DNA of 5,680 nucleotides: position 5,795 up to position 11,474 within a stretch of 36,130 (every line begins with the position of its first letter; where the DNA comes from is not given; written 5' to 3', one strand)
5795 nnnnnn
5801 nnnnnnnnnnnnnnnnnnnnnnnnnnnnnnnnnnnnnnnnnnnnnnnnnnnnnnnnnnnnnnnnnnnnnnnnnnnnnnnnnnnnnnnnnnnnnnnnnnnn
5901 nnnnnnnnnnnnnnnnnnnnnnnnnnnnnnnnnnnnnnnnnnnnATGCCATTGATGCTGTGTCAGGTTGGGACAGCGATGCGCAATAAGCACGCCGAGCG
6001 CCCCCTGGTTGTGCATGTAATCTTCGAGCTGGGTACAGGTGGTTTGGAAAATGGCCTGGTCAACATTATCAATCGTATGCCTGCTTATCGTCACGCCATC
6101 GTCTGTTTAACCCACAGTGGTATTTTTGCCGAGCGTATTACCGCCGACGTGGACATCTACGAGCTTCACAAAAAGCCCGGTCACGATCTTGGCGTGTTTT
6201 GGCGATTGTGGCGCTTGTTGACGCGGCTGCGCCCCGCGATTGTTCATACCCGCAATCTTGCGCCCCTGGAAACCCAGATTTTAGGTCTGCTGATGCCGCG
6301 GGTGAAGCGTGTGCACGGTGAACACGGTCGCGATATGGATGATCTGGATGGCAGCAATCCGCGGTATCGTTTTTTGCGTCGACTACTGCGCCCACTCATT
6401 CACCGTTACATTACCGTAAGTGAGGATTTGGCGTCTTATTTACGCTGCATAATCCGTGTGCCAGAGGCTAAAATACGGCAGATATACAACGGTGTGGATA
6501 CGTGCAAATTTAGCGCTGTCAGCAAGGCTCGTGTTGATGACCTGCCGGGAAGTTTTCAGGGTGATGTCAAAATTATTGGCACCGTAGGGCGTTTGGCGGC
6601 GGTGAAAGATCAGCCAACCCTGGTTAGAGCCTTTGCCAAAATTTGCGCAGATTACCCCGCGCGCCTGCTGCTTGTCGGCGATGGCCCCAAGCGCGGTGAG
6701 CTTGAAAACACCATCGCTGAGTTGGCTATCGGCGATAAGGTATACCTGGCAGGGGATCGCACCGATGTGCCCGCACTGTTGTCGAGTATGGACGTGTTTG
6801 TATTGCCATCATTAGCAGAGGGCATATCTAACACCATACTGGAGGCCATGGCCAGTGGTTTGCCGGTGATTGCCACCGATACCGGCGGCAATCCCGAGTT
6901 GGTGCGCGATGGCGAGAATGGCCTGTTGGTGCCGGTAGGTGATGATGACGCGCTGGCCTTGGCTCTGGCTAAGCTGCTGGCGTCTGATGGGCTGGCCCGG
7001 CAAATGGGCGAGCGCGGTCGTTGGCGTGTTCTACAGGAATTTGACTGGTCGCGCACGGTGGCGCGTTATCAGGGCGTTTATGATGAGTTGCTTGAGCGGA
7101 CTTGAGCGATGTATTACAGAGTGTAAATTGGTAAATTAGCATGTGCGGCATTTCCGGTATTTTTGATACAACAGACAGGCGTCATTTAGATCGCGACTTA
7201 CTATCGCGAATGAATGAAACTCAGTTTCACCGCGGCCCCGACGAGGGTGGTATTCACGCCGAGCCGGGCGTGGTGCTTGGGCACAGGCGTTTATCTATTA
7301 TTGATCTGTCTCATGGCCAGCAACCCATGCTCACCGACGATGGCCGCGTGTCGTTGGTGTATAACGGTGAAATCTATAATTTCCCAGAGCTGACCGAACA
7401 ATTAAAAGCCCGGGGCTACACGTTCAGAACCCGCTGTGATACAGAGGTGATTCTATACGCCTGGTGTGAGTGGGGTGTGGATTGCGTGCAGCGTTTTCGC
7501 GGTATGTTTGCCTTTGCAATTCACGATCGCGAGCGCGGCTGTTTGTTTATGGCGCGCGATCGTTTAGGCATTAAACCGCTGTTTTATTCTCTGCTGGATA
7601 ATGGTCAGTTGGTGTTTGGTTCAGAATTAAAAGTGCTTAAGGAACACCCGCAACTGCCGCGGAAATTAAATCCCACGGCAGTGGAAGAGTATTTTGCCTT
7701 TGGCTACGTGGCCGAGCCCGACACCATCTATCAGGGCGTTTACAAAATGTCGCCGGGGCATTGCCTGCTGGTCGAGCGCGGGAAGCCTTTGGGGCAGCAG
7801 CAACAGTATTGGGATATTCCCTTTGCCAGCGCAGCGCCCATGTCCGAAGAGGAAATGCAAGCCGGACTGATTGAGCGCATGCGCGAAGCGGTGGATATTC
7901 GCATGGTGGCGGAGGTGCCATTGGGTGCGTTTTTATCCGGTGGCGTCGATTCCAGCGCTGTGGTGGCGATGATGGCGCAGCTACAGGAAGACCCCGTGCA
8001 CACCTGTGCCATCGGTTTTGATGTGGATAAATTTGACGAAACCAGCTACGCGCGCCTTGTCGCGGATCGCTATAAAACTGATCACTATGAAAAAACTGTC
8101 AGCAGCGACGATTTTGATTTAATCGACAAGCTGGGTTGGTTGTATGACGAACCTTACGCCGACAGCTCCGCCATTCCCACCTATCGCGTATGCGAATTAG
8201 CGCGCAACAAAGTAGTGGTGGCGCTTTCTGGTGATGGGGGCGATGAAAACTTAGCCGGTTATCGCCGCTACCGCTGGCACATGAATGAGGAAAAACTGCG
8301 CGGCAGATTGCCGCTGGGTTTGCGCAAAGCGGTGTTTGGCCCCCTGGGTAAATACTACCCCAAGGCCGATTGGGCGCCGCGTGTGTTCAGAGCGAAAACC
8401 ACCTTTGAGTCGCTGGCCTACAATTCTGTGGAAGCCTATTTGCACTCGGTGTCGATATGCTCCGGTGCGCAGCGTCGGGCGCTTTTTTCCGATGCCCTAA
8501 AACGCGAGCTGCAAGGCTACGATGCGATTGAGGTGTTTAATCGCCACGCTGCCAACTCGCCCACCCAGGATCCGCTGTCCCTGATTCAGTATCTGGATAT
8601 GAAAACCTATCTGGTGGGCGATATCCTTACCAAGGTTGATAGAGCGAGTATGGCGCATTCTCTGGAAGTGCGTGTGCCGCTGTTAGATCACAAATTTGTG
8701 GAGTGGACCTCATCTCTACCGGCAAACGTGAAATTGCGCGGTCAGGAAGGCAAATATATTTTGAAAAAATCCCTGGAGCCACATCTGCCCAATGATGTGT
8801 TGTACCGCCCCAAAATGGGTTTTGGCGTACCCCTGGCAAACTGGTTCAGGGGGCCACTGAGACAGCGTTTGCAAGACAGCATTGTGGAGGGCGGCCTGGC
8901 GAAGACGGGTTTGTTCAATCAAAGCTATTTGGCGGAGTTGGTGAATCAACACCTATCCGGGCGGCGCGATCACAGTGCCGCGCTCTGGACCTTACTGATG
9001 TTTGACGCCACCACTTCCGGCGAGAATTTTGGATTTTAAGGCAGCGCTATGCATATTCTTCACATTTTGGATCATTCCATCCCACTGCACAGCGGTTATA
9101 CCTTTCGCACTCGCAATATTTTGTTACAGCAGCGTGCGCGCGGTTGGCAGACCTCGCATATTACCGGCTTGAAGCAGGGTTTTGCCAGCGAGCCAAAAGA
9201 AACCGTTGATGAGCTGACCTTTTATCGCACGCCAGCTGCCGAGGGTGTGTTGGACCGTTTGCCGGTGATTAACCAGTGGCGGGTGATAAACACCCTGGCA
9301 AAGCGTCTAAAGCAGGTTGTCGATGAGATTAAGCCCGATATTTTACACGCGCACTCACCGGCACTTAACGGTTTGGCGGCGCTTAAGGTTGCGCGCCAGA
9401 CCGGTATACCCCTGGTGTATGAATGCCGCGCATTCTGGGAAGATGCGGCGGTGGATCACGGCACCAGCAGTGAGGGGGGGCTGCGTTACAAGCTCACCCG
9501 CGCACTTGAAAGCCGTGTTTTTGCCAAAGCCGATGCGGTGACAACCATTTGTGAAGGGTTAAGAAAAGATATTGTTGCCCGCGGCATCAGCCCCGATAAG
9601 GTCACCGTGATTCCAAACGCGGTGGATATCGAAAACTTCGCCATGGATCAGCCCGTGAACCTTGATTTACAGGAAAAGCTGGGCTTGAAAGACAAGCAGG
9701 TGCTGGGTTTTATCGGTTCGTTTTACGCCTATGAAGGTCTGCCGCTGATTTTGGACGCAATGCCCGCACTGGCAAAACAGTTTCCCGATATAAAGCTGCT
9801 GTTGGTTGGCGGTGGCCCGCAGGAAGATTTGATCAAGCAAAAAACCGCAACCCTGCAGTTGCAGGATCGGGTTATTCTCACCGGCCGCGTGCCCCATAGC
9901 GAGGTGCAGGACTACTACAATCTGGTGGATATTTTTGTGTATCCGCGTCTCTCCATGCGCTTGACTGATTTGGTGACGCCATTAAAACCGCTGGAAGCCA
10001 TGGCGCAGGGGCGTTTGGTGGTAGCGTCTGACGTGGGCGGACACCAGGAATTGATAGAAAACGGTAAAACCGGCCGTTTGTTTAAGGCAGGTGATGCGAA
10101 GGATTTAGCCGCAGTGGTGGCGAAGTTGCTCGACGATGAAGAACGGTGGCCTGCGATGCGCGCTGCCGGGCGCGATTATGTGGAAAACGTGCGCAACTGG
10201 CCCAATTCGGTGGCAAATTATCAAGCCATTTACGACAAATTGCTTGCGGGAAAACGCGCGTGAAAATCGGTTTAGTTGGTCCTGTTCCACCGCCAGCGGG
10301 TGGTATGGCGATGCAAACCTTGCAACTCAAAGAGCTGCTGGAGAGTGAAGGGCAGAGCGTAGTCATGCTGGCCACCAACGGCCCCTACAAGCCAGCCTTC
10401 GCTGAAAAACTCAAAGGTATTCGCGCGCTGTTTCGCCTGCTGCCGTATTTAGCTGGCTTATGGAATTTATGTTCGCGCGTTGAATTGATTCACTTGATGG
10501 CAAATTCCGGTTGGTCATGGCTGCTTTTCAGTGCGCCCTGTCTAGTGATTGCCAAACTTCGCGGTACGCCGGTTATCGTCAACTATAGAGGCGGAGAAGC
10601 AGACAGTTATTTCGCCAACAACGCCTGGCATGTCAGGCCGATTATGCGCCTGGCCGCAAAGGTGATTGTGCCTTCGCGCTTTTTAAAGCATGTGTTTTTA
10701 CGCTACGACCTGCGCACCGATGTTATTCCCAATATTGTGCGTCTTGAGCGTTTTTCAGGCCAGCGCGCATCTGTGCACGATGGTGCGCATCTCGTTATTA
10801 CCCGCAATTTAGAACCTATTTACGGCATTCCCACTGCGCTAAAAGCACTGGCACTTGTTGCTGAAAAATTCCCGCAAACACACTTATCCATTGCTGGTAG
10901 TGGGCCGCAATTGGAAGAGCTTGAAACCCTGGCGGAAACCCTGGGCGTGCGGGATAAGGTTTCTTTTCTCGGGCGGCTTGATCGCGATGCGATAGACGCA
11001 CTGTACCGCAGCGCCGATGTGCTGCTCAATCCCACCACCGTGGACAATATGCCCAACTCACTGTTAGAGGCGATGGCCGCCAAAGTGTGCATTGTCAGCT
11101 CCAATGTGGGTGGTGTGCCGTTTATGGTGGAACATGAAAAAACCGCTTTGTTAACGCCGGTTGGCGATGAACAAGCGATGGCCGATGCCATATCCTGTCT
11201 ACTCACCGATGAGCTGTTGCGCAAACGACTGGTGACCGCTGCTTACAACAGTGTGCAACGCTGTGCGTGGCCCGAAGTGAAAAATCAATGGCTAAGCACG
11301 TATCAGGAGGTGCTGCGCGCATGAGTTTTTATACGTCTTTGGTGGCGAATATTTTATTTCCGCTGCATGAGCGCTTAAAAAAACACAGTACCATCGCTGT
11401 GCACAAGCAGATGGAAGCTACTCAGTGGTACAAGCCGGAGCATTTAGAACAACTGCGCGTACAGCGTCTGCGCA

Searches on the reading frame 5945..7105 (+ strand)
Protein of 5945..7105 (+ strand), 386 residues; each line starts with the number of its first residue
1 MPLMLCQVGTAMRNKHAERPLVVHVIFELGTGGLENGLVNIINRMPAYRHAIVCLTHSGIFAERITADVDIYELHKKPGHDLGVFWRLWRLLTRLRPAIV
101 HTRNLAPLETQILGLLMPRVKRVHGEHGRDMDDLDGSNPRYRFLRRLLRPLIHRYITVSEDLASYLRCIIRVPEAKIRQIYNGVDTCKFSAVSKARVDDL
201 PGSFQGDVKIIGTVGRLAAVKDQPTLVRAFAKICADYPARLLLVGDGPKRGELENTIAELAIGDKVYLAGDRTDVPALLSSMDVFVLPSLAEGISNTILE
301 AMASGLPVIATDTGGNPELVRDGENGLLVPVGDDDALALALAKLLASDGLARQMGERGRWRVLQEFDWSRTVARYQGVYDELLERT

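Call 76: search_protein_families(library=pfam, proteins=[window:5945-7105:+], max_evalue=0.00001)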
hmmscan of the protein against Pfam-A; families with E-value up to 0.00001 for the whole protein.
window:5945-7105:+ (386 aa): 6 families
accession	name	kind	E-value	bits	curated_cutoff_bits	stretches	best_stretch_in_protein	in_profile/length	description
PF13692.12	Glyco_trans_1_4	-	3.6e-41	141.2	27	1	209-346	2-141/142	Glycosyl transferases group 1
PF00534.26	Glycos_transf_1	-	4e-40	137.6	26.4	1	205-359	12-170/172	Glycosyl transferases group 1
PF13439.12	Glyco_transf_4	-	1.6e-21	77.5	28.5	1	32-186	2-168/170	Glycosyltransferase Family 4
PF13579.12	Glyco_trans_4_4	-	6.8e-11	43.2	29.7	1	52-183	23-158/158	Glycosyl transferase 4-like domain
PF13524.12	Glyco_trans_1_2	-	4.9e-10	39.9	25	1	273-374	38-141/144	Glycosyl transferase-like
PF20706.3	GT4-conflict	-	2.8e-08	33.6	26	1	213-373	202-383/385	Family 4 Glycosyltransferase in conflict systems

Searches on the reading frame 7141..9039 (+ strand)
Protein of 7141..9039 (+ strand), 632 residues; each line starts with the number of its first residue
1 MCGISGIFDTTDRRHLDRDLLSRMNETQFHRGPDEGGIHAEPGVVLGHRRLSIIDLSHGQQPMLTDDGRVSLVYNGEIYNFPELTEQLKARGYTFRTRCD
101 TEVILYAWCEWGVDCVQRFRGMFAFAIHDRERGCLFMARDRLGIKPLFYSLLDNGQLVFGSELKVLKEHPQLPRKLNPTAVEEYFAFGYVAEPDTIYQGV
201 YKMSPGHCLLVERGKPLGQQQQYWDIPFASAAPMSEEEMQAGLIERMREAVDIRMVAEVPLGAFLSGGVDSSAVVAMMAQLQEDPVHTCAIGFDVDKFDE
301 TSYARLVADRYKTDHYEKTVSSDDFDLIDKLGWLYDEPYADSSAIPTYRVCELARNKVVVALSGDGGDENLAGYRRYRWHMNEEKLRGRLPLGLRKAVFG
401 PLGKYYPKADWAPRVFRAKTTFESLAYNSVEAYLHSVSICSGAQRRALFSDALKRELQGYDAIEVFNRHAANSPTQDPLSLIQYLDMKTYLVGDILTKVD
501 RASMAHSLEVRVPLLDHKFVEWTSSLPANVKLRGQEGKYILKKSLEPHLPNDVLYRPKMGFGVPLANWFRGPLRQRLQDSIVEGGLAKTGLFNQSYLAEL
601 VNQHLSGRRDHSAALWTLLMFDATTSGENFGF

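Call 76: search_protein_families(library=pfam, proteins=[window:7141-9039:+], max_evalue=0.00001)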
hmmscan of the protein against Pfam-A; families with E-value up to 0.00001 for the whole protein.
window:7141-9039:+ (632 aa): 3 families
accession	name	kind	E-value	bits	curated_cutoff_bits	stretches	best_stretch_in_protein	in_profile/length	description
PF00733.27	Asn_synthase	-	3.7e-106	356.2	21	1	245-623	4-351/354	Asparagine synthase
PF13537.11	GATase_7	-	2.2e-46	157.3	25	1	48-167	1-122/123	Glutamine amidotransferase domain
PF13522.11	GATase_6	-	8.9e-45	152.3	27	1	33-162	1-130/130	Glutamine amidotransferase domain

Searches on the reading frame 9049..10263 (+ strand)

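Call 76: search_protein_families(library=pfam, proteins=[window:9049-10263:+], max_evalue=0.00001)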
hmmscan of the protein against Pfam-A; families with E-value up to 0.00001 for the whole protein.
window:9049-10263:+ (404 aa): 5 families
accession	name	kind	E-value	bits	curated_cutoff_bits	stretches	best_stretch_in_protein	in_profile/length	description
PF00534.26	Glycos_transf_1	-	7.1e-35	120.5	26.4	1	208-375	6-170/172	Glycosyl transferases group 1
PF13692.12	Glyco_trans_1_4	-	2.1e-34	119.2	27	1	217-363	2-142/142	Glycosyl transferases group 1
PF13579.12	Glyco_trans_4_4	-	5e-25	89.1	29.7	1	16-190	2-157/158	Glycosyl transferase 4-like domain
PF13439.12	Glyco_transf_4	-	2.1e-23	83.7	28.5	1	62-195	39-169/170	Glycosyltransferase Family 4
PF13524.12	Glyco_trans_1_2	-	5.4e-08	33.3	25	1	241-380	9-131/144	Glycosyl transferase-like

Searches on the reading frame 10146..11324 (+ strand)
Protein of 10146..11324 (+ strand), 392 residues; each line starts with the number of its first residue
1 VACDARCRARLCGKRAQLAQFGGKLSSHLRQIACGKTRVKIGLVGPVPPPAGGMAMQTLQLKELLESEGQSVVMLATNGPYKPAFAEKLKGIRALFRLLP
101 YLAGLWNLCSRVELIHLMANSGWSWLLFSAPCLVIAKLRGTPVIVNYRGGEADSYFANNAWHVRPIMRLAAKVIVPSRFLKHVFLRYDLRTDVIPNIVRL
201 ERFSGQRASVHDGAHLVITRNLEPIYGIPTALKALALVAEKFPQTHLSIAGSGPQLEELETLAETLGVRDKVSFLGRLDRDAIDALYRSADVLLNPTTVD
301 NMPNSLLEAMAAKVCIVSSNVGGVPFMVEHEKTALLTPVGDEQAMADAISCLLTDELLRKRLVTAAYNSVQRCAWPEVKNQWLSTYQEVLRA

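Call 76: search_protein_families(library=pfam, proteins=[window:10146-11324:+], max_evalue=0.00001)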
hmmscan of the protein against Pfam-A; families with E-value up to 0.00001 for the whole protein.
window:10146-11324:+ (392 aa): 5 families
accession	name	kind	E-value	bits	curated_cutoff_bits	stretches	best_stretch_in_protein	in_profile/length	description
PF00534.26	Glycos_transf_1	-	8.6e-35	120.2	26.4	1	213-368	15-171/172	Glycosyl transferases group 1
PF13692.12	Glyco_trans_1_4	-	6.4e-32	111.2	27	1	217-355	5-142/142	Glycosyl transferases group 1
PF13439.12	Glyco_transf_4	-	8.1e-09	36.2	28.5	1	52-202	2-170/170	Glycosyltransferase Family 4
PF13524.12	Glyco_trans_1_2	-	1.1e-07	32.3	25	1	239-371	10-130/144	Glycosyl transferase-like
PF13579.12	Glyco_trans_4_4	-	1.5e-07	32.3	29.7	1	52-196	1-157/158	Glycosyl transferase 4-like domain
